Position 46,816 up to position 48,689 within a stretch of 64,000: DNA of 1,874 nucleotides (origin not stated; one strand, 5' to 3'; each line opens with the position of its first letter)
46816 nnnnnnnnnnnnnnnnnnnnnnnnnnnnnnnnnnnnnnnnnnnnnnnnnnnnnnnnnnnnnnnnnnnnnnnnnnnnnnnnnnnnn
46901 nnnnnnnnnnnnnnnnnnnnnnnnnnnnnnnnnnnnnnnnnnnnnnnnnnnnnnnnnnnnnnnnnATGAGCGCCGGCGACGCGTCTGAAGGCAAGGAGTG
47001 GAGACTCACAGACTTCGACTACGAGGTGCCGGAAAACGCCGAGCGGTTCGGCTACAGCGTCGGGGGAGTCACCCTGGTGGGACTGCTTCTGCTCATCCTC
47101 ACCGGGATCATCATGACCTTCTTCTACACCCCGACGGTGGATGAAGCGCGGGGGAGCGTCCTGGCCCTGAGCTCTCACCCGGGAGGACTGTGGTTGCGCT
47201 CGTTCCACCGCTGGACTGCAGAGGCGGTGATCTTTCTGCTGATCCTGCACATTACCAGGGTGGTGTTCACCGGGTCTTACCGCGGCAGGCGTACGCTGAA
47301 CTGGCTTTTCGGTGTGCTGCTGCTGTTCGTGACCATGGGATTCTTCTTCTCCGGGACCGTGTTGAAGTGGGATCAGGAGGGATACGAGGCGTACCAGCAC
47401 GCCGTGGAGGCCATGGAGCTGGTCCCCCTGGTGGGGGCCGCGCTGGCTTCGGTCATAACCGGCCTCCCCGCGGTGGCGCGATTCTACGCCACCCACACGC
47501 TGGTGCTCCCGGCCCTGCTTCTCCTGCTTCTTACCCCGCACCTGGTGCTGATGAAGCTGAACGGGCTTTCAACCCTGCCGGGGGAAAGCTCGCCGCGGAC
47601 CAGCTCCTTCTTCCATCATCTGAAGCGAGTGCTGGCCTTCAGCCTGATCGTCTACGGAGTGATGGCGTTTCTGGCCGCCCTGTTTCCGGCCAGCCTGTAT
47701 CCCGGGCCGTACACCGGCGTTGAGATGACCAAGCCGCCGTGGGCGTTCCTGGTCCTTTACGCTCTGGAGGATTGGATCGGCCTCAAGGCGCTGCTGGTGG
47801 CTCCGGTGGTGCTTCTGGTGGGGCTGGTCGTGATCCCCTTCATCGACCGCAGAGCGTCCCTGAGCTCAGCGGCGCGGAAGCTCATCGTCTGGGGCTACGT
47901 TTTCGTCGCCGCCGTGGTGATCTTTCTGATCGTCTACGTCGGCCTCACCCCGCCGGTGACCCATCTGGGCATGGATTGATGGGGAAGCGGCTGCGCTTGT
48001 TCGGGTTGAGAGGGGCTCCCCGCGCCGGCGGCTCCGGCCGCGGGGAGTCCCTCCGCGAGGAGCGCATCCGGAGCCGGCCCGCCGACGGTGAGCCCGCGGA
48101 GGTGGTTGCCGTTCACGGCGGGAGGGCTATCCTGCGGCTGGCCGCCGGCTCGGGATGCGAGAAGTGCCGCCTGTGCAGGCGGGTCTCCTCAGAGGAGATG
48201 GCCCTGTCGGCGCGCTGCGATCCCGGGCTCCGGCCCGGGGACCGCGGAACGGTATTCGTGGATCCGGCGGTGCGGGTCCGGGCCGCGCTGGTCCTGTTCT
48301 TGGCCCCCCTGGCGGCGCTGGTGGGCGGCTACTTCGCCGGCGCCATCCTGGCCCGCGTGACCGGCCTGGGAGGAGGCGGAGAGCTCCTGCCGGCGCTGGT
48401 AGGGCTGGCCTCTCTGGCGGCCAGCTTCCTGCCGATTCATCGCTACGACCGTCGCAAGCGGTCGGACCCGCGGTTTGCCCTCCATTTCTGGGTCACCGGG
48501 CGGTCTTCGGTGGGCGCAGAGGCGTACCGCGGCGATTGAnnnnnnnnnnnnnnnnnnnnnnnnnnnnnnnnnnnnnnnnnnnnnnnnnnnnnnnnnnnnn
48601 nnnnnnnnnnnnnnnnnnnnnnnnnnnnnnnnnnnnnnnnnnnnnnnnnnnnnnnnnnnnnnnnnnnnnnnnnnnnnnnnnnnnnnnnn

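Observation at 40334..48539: rnfCDGEAB sits in a metal-operator-controlled unit, flanked by a CCAHH membrane protein, a His-rich anchored protein, a cytochrome b and RseC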

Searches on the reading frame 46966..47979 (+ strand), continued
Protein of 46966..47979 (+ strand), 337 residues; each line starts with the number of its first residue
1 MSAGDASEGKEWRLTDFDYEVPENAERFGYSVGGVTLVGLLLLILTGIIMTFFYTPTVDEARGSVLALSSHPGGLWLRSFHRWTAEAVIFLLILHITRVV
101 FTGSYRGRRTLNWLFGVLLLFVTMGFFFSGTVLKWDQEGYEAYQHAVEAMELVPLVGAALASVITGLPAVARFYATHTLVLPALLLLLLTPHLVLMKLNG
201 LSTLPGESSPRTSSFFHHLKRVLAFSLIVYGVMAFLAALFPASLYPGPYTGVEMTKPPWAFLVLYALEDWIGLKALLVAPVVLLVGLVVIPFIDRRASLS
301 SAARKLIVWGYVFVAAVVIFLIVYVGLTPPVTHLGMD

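Call 19: find_encoding_contigs(protein=P0001, flank=10000, max_places=3)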
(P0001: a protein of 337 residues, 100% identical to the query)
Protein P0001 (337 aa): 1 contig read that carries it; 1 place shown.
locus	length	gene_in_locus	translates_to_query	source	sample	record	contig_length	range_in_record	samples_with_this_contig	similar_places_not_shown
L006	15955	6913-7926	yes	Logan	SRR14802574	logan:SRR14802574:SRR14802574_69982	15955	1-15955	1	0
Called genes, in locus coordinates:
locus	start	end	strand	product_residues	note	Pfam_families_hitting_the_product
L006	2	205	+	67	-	?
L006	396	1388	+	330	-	-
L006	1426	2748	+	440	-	PF13375:RnfC_N, PF01512:Complex1_51K, PF10531:SLBB, PF13534:Fer4_17 (faint), PF12838:Fer4_7, PF13183:Fer4_8 (weak), PF13187:Fer4_9 (weak), PF13237:Fer4_10 (weak)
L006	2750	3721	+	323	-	PF03116:NQR2_RnfD_RnfE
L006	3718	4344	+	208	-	PF04205:FMN_bind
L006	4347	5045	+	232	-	PF02508:Rnf-Nqr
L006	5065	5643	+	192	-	PF02508:Rnf-Nqr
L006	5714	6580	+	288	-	PF04060:FeS, PF14697:Fer4_21 (weak), PF25160:LdpA_Fe-S-bd (weak), PF12837:Fer4_6 (weak), PF00037:Fer4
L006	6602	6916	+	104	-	-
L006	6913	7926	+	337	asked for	PF00033:Cytochrome_B, PF13631:Cytochrom_B_N_2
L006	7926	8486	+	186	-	PF04246:RseC_MucC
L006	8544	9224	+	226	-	PF00753:Lactamase_B, PF19583:ODP, PF12706:Lactamase_B_2 (weak)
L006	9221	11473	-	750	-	PF13185:GAF_2, PF01590:GAF, PF13492:GAF_3, PF05524:PEP-utilisers_N, PF00391:PEP-utilizers, PF02896:PEP-utilizers_C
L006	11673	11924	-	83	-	PF01206:TusA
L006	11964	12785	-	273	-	PF00899:ThiF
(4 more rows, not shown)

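Call 23: find_related_loci(query=window:46966-47979:+, collection=metagenome_contigs, flank=8000)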
Query window:46966-47979:+ (337 aa) in metagenome_contigs; peptide patterns used: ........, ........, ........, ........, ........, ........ (x = any residue, [..] = any of these).
302 stretches matched a pattern; 184 encode a relative of the query (tblastn E <= 1e-3); the best 80 are kept; 80 distinct loci.
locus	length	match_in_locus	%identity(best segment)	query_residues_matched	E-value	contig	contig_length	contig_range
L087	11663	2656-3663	57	1-336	3e-135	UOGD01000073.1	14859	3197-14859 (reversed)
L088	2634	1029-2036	58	1-336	1e-133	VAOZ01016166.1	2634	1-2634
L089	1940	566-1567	58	1-336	3e-136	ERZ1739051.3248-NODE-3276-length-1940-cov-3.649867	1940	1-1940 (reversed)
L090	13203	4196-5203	57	1-336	3e-127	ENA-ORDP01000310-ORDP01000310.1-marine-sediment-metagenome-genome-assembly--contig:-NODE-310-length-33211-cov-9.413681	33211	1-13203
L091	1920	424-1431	57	1-336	7e-132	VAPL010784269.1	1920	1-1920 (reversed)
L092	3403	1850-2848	56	1-334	9e-126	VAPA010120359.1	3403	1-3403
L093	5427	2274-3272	58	1-334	2e-120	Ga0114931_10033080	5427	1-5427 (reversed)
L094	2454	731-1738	56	1-336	1e-124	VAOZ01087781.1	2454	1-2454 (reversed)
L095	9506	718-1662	49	1-334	3e-85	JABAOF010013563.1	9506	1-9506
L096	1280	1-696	57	105-336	4e-82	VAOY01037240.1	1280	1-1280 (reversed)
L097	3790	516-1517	42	14-335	5e-74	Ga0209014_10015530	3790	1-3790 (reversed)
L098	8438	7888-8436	58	1-183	2e-73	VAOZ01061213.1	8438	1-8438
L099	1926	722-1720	41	14-334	7e-76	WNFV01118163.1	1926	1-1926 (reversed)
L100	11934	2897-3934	40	4-335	4e-73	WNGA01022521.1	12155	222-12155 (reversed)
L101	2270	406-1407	42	14-335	1e-72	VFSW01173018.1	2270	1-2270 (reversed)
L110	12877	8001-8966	36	14-335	8e-66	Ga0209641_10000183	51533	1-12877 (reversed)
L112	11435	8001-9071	37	14-334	4e-65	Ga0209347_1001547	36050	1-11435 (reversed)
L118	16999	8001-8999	38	14-334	1e-62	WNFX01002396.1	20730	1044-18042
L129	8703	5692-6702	37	10-334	6e-60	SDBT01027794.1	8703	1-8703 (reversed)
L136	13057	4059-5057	41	14-334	1e-58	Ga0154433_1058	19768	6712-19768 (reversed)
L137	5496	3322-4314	37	18-336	6e-59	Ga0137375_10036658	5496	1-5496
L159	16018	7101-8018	39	18-326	4e-56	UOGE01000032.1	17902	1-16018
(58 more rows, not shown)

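Call 43: search_solved_structures(query=window:46966-47979:+, max_evalue=0.001, show_alignments=2)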
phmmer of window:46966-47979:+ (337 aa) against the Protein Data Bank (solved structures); distinct sequences matched with E-value up to 0.001: 51.
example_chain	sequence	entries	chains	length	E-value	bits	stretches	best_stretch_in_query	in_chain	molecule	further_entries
2zt9_A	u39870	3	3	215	3.2e-34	122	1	22-202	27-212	Cytochrome b6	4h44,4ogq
1vf5_A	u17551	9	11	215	3.8e-34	121.8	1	21-202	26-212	CYTOCHROME B6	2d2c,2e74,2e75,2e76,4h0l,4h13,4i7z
6rqf_I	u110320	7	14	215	1e-32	117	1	22-202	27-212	Cytochrome b6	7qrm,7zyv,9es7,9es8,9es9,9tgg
7r0w_I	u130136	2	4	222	1.4e-32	116.6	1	22-202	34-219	Cytochrome b6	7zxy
1q90_B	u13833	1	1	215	8e-32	114.1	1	21-202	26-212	Cytochrome b6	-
8smr_I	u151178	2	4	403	6.6e-21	78.2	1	16-198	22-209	Cytochrome b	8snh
6q9e_b1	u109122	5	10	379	4.2e-17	65.7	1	18-326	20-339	Cytochrome b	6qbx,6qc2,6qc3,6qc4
5j4z_AC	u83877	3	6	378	1.3e-16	64.2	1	18-311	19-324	Cytochrome b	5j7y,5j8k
9h8t_J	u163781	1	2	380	2.7e-16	63.1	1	18-329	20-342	Cytochrome b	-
8uca_3C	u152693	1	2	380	3e-16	62.9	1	18-328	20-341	Cytochrome b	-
7o37_C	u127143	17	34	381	3e-16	62.9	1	18-328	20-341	Cytochrome b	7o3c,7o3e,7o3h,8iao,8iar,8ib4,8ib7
5gup_w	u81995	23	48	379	1.6e-15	60.5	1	18-315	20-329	Cytochrome b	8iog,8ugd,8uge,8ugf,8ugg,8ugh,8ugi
8q1b_C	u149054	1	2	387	1.7e-15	60.5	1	21-319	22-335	Cytochrome b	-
8zos_A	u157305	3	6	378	1.9e-15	60.3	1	18-316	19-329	Cytochrome b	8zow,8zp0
7q21_B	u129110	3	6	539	3.1e-15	59.6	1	28-299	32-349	Cytochrome bc1 complex cytochrome b subunit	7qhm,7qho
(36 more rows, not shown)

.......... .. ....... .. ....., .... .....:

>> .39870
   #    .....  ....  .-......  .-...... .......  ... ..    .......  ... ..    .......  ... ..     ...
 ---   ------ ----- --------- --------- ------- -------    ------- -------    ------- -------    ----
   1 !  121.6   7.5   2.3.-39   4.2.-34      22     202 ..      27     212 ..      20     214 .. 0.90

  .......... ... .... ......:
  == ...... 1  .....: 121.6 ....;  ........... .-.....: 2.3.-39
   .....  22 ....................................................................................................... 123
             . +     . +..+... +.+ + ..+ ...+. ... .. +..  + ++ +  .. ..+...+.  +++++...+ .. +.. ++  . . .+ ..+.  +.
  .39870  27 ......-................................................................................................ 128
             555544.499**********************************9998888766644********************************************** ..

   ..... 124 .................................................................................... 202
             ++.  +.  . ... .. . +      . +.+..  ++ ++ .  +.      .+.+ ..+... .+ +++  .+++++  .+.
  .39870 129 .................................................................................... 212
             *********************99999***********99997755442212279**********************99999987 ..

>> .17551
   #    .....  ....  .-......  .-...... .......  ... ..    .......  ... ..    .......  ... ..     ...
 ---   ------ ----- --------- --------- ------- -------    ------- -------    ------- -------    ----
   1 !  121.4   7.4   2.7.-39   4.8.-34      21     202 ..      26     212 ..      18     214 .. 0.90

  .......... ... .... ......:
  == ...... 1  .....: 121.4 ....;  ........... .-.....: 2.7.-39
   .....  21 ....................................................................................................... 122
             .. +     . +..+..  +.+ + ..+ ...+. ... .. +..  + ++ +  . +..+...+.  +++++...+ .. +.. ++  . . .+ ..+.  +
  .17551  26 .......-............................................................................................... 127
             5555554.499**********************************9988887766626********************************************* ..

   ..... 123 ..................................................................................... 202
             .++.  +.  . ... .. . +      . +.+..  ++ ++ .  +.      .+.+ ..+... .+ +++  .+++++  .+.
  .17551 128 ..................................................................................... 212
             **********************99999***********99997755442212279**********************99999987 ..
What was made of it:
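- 46966..47979 (+): Di-haem cytochrome b (fused b6 plus subunit-IV type), with no Rieske partner. The best solved relatives are cytochromes b6 (E 3e-34), with all four His ligands aligned and Ser in place of the haem-ci Cys35 (call 43).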

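Call 61: find_encoding_contigs(protein=P0003, flank=8000, max_places=1)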
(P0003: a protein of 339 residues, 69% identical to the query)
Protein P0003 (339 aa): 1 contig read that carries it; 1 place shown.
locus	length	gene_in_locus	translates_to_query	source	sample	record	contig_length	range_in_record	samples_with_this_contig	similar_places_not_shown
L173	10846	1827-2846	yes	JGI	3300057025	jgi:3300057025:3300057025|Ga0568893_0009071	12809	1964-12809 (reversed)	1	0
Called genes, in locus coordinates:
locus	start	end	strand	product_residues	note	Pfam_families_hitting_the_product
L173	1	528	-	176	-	?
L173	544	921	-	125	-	-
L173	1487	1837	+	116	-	-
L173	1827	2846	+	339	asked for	PF00033:Cytochrome_B, PF13631:Cytochrom_B_N_2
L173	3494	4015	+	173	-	-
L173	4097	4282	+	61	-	PF04945:YHS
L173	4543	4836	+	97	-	-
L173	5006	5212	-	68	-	-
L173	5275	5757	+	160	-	PF13442:Cytochrome_CBB3 (weak), PF00034:Cytochrom_C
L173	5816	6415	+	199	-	-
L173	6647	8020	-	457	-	PF00072:Response_reg, PF00158:Sigma54_activat, PF14532:Sigma54_activ_2, PF00004:AAA (weak), PF07728:AAA_5 (weak), PF25601:AAA_lid_14, PF02954:HTH_8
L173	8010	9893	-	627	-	PF17203:sCache_3_2 (weak), PF00989:PAS, PF08448:PAS_4, PF13188:PAS_8 (weak), PF13426:PAS_9, PF00512:HisKA, PF02518:HATPase_c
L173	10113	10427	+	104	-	-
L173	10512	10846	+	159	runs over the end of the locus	-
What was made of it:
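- On Cytochrome bc1/b6f-type complex: A cytochrome c gene lies 2.4 kb away in L173 only (call 61).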

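Call 62: find_encoding_contigs(protein=P0012, flank=8000, max_places=1)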
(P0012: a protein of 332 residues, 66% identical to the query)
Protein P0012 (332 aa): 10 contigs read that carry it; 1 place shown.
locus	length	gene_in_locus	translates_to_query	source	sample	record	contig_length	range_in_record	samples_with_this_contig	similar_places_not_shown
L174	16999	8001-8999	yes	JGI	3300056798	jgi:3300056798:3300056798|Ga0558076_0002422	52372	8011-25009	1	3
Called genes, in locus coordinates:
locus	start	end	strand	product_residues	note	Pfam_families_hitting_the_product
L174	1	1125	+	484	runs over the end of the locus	PF03779:SPW, PF07884:VKOR, PF03779:SPW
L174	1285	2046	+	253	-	-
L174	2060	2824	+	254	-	-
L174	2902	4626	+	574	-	PF09863:DUF2090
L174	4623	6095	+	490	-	PF03446:NAD_binding_2, PF00393:6PGD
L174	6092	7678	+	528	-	PF00479:G6PD_N, PF02781:G6PD_C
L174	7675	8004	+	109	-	-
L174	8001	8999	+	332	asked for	PF00033:Cytochrome_B, PF13631:Cytochrom_B_N_2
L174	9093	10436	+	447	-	PF00999:Na_H_Exchanger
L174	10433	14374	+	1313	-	PF06165:GH94_b-supersand, PF17167:Glyco_hydro_94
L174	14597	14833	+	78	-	PF01182:Glucosamine_iso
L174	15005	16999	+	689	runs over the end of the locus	PF00456:Transketolase_N, PF02779:Transket_pyr, PF02780:Transketolase_C, PF22613:Transketolase_C_1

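Call 63: search_protein_families(library=pfam, proteins=[L100:4141-4665:+, L118:7334-7894:+, L129:6727-7083:+, L136:5069-5695:+, L110:7640-7978:+, L159:6659-7081:+, L112:7312-7911:+, L137:2633-3223:+, L136:2925-3404:+], max_evalue=0.1)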
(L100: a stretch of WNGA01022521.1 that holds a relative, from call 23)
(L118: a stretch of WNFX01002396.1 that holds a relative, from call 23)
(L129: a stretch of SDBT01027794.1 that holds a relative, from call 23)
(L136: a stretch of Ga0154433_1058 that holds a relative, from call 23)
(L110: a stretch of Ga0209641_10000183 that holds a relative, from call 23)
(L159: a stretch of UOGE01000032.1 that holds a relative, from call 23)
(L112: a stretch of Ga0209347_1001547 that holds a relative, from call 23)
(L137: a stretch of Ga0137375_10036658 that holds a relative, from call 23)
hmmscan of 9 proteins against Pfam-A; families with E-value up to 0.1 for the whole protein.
L100:4141-4665:+ (174 aa): 1 family
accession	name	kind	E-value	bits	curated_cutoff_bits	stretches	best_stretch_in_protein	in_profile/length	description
PF13620.12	CarboxypepD_reg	-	0.099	13.4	32.3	0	75-122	31-74/82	Carboxypeptidase regulatory-like domain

L118:7334-7894:+ (186 aa): 2 families
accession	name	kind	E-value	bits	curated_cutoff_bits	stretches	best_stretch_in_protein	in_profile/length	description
PF06724.16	DUF1206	-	0.036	14.6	26.2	1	126-158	31-63/70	Domain of Unknown Function (DUF1206)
PF09976.15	TPR_21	-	0.09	12.9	25.5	0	60-111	54-106/193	Tetratricopeptide repeat-like domain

L129:6727-7083:+ (118 aa): 0 families

L136:5069-5695:+ (208 aa): 0 families

L110:7640-7978:+ (112 aa): 0 families

L159:6659-7081:+ (140 aa): 3 families
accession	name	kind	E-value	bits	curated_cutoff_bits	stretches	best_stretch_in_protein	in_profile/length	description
PF02535.28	Zip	-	0.0054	16.4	35.1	1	18-120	96-186/323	ZIP Zinc transporter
PF22251.1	PFF1_TM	-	0.021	14.8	32.3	1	5-108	109-208/300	Vacuolar membrane protease, transmembrane domain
PF09656.15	PGPGW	-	0.046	13.7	23.3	1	111-135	1-25/53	Putative transmembrane protein (PGPGW)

L112:7312-7911:+ (199 aa): 0 families

L137:2633-3223:+ (196 aa): 0 families

L136:2925-3404:+ (159 aa): 0 families

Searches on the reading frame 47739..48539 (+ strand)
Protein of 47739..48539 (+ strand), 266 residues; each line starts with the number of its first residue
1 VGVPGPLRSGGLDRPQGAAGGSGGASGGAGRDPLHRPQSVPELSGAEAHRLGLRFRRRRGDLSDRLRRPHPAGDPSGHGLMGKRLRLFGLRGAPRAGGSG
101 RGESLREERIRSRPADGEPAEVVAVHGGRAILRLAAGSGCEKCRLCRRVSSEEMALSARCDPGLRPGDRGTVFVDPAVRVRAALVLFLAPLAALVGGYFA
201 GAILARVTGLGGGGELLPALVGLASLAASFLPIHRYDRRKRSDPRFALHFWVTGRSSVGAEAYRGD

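Call 3: search_protein_families(library=pfam, proteins=[window:47739-48539:+], max_evalue=0.01)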
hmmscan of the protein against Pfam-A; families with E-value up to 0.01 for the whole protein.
window:47739-48539:+ (266 aa): 1 family
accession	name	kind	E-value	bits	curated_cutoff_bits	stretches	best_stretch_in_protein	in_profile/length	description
PF04246.17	RseC_MucC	-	1.8e-17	63.9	24.4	1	122-247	1-125/130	Positive regulator of sigma(E), RseC/MucC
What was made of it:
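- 47979..48539 (+): RseC/MucC-family protein (Cys motif CxxCxxC, two TM helices). PF04246 scores 63.9 bits (call 3).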

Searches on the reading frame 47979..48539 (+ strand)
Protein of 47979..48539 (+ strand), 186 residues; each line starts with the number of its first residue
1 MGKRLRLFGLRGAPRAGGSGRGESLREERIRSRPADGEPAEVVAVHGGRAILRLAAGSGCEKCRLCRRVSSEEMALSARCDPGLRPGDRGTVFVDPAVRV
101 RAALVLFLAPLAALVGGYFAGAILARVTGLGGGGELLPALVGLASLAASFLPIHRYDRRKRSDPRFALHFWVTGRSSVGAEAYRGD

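Call 7: search_protein_families(library=ncbifam, proteins=[window:47979-48539:+], max_evalue=0.01)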
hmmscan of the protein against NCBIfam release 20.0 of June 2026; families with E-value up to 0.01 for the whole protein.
window:47979-48539:+ (186 aa): 1 family
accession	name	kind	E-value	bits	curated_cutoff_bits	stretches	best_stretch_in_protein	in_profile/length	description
NF008115.0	PRK10862.1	equivalog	0.0064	16.5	184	0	38-117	4-92/156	SoxR-reducing system protein RseC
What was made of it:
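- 47979..48539 (+): The E. coli RseC equivalog model scores only 16.5 bits against a cut-off of 184 (call 7).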
